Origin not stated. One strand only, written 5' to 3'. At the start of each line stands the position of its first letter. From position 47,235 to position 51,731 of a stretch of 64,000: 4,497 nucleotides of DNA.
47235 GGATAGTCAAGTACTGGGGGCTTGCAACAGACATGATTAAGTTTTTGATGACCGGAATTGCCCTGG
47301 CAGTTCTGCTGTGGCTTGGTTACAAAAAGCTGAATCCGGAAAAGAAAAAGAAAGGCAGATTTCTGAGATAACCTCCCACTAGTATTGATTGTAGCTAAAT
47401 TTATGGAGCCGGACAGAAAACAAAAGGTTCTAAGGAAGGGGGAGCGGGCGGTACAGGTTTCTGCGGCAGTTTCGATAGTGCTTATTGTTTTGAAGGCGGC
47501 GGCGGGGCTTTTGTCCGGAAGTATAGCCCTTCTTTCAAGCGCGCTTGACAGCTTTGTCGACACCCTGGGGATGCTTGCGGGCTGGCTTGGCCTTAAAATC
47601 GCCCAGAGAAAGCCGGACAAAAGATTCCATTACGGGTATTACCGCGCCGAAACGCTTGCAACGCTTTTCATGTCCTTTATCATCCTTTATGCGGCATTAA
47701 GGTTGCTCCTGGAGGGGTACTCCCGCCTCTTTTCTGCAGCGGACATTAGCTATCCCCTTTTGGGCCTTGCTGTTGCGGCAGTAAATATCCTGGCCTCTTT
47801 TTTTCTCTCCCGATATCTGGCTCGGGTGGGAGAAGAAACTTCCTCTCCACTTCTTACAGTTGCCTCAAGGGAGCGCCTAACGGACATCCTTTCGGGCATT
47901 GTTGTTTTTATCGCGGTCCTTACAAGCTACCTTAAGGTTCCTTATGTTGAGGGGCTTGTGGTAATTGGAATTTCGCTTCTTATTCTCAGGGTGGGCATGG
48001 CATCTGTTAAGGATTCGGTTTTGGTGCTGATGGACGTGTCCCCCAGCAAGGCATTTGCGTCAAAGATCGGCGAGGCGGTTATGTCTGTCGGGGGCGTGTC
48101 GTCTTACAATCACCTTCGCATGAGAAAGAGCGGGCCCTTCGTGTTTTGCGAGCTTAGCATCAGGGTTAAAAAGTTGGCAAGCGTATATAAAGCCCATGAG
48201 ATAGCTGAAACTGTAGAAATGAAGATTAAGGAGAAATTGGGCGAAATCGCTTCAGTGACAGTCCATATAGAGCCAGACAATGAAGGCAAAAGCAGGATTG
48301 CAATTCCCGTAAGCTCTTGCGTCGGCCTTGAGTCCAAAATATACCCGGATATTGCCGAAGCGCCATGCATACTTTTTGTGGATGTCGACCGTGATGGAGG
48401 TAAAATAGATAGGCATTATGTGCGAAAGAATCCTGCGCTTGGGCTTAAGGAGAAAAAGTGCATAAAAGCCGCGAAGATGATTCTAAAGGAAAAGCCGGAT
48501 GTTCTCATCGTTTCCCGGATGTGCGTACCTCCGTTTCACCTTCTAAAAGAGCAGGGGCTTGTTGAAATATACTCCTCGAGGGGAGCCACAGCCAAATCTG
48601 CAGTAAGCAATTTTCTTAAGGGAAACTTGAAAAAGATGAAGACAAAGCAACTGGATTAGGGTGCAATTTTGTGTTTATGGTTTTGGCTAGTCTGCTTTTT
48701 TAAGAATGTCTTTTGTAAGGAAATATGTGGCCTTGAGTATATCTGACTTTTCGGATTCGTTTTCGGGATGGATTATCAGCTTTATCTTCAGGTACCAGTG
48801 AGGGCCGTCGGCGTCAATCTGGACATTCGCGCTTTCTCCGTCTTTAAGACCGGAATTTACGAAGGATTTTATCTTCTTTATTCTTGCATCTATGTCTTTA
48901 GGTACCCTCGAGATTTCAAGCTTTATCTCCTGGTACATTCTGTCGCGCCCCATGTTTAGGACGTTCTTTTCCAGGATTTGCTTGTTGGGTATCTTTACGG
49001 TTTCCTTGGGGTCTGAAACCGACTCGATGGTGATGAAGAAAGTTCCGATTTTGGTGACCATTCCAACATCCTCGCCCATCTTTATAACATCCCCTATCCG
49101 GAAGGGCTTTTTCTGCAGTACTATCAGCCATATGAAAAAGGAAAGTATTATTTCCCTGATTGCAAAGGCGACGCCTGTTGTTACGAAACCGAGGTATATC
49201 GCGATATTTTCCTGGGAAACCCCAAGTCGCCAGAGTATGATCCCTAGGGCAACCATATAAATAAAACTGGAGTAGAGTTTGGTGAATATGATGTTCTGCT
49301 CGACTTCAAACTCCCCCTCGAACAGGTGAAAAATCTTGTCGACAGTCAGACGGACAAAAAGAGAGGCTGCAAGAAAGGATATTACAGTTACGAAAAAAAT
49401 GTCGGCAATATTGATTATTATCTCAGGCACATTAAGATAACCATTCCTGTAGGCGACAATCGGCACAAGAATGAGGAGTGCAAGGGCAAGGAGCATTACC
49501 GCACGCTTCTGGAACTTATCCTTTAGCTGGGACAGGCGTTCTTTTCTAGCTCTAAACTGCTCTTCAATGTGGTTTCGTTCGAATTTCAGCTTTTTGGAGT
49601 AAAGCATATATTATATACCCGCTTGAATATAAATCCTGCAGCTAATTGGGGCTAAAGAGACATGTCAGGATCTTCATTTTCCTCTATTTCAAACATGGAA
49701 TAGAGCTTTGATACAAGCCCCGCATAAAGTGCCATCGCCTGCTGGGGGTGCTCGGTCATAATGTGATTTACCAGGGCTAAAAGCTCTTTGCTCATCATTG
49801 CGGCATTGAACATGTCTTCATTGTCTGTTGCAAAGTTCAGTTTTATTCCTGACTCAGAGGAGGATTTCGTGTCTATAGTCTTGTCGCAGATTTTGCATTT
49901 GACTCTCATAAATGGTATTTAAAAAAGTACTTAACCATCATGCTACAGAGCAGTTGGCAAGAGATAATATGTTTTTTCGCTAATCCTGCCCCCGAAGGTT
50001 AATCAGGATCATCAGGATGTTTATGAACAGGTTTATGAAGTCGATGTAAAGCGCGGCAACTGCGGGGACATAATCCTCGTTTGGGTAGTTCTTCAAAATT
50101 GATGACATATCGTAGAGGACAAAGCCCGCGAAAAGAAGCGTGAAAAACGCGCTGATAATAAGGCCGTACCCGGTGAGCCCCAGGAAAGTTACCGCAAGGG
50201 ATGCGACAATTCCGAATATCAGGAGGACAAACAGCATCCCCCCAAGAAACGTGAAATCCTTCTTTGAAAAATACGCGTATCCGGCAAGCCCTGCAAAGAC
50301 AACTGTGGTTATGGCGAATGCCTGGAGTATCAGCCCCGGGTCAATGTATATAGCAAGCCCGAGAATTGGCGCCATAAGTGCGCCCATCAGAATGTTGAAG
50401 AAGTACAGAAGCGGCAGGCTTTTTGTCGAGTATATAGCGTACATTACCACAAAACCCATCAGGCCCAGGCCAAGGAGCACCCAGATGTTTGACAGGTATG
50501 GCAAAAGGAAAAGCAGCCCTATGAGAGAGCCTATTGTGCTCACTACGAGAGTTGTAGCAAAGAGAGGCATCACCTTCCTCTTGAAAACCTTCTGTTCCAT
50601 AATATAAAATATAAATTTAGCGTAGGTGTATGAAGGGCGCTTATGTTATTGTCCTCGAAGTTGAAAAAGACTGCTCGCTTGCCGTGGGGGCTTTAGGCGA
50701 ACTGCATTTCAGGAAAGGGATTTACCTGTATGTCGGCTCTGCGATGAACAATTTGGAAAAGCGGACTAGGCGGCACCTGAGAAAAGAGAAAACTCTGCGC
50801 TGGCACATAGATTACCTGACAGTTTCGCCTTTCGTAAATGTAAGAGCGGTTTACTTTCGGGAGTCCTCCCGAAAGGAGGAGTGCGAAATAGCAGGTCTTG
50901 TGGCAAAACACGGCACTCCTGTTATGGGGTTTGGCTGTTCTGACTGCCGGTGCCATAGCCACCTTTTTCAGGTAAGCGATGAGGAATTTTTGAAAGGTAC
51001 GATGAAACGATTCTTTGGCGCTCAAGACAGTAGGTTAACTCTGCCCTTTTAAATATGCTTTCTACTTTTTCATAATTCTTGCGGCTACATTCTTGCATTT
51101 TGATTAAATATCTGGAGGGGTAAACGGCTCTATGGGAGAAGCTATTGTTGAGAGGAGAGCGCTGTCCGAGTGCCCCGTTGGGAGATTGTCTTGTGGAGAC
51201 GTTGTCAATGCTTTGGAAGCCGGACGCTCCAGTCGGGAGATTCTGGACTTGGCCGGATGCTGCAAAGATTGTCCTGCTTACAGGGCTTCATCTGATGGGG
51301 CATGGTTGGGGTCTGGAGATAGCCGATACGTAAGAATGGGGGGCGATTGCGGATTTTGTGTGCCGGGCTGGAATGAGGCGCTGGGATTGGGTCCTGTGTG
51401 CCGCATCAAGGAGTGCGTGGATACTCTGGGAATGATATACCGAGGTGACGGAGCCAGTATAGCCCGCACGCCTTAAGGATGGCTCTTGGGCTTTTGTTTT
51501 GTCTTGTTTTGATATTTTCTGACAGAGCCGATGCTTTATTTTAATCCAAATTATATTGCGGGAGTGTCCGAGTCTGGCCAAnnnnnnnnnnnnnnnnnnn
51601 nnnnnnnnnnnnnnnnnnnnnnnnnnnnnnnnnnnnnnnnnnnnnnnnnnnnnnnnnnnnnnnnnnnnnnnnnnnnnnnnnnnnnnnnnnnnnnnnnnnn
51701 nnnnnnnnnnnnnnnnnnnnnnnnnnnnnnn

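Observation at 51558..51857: tRNA-like gene whose 5' and 3' halves are separated by about 210 nt: candidate multi-intron or otherwise disrupted class II tRNA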

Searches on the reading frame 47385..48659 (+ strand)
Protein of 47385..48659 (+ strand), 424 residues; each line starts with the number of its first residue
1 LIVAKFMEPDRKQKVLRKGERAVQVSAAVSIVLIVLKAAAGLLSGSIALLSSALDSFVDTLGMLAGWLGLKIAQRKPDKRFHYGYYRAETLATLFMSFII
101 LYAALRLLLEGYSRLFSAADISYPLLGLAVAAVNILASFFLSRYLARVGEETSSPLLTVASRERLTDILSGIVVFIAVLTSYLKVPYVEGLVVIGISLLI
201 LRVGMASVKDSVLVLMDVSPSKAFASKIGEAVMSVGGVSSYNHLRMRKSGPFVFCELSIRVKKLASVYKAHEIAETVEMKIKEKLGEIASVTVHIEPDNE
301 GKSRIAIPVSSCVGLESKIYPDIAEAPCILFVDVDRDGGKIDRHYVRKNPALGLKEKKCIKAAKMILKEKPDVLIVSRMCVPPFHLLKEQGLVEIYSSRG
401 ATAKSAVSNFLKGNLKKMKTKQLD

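Call 10: search_protein_families(library=pfam, proteins=[window:47385-48659:+])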
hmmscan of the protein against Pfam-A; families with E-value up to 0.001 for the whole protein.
window:47385-48659:+ (424 aa): 3 families
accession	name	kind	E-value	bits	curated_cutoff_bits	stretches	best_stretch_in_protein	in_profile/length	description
PF01545.26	Cation_efflux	-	6.4e-42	144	26.6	1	24-216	2-198/198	Cation efflux family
PF16916.11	ZT_dimer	-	1.5e-19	70.2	26.7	1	222-297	3-77/78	Dimerisation domain of Zinc Transporter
PF02579.22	Nitro_FeMo-Co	-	1.9e-06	28.5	26.3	1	316-411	2-93/94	Dinitrogenase iron-molybdenum cofactor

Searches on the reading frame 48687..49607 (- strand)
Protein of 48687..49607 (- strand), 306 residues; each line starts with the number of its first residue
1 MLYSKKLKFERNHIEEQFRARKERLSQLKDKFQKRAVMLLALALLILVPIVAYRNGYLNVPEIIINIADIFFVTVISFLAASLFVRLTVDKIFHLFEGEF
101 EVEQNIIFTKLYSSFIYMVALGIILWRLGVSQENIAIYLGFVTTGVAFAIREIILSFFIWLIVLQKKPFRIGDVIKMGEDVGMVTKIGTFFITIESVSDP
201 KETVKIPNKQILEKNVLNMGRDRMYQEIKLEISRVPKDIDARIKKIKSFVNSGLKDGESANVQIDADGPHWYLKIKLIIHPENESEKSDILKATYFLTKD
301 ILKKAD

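Call 10: search_protein_families(library=pfam, proteins=[window:48687-49607:-])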
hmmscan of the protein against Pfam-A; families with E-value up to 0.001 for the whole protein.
window:48687-49607:- (306 aa): 1 family
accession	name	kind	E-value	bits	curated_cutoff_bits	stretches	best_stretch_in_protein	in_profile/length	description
PF00924.24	MS_channel_2nd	-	4.7e-13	49.5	20.2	1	153-219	2-66/68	Mechanosensitive ion channel, beta-domain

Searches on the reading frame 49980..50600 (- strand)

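Call 10: search_protein_families(library=pfam, proteins=[window:49980-50600:-])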
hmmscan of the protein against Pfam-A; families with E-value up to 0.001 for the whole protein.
window:49980-50600:- (206 aa): 1 family
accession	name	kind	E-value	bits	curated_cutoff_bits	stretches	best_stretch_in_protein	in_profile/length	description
PF01027.25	Bax1-I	-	1.8e-38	132.9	34.1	1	6-199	3-207/207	Inhibitor of apoptosis-promoting Bax1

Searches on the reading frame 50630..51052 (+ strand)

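Call 10: search_protein_families(library=pfam, proteins=[window:50630-51052:+])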
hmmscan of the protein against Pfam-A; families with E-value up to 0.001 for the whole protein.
window:50630-51052:+ (140 aa): 1 family
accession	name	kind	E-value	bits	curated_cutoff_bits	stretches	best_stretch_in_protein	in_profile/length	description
PF01986.22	DUF123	-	1.8e-28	99.3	25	1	26-113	2-94/95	Domain of unknown function DUF123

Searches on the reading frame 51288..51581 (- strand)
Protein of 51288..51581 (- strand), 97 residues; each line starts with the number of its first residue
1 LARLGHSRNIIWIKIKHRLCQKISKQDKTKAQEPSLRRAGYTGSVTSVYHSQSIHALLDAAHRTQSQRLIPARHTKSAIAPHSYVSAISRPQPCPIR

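Call 59: search_protein_families(library=pfam, proteins=[window:51288-51581:-], max_evalue=0.01)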
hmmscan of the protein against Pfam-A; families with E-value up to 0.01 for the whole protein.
window:51288-51581:- (97 aa): 0 families
